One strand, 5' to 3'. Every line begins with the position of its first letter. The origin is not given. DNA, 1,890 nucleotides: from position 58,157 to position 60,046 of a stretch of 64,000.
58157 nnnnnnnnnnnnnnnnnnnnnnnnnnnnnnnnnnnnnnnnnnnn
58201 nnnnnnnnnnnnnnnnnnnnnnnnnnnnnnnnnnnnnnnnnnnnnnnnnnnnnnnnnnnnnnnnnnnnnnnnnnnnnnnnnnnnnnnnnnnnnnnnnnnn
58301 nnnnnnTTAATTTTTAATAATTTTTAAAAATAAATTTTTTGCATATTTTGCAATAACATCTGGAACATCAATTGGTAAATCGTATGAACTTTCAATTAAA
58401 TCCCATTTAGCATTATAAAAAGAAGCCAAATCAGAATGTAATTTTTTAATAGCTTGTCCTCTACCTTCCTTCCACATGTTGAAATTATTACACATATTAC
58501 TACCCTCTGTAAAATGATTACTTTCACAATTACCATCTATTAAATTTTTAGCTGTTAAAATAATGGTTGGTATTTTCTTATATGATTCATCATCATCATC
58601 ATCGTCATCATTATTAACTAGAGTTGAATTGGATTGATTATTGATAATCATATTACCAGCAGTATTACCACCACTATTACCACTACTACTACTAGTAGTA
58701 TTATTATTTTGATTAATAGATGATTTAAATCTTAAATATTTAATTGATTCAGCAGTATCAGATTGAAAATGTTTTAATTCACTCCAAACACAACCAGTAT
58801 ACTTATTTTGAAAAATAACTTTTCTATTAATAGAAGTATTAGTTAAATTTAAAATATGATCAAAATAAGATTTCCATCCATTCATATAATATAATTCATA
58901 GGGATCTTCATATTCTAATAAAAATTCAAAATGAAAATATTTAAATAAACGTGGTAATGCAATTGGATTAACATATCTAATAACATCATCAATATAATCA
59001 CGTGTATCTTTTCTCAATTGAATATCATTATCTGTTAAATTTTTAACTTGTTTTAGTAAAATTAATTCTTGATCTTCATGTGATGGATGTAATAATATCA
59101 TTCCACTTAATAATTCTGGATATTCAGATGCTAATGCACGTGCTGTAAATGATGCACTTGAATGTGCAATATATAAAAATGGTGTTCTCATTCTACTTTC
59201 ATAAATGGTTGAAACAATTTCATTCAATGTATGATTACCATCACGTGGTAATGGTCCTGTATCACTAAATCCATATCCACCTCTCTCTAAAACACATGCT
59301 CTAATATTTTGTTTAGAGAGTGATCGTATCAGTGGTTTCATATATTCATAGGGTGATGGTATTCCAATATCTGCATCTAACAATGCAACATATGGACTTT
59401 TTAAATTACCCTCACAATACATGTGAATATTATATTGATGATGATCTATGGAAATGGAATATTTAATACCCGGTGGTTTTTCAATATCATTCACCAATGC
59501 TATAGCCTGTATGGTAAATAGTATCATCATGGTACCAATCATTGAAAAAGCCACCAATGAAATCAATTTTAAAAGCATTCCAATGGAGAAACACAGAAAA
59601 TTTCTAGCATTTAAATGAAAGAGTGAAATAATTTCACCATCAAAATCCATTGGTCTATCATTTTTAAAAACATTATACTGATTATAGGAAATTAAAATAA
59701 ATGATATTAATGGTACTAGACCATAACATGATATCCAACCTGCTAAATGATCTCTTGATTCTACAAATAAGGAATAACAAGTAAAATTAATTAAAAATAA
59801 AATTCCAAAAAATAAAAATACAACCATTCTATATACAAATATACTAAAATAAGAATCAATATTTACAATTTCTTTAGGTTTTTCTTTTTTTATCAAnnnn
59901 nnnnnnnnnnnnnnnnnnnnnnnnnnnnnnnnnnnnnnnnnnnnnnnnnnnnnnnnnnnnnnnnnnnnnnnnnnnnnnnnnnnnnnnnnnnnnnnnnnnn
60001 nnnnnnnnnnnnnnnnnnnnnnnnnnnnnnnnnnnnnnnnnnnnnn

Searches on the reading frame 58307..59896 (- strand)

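Call 15: search_protein_families(library=pfam, proteins=[window:58307-59896:-], max_evalue=0.001)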
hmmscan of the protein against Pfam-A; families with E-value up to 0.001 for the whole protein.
window:58307-59896:- (529 aa): 1 family
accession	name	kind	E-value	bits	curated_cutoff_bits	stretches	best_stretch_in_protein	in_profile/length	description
PF00561.26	Abhydrolase_1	-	2.5e-08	34.3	25.8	1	182-293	13-129/245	alpha/beta hydrolase fold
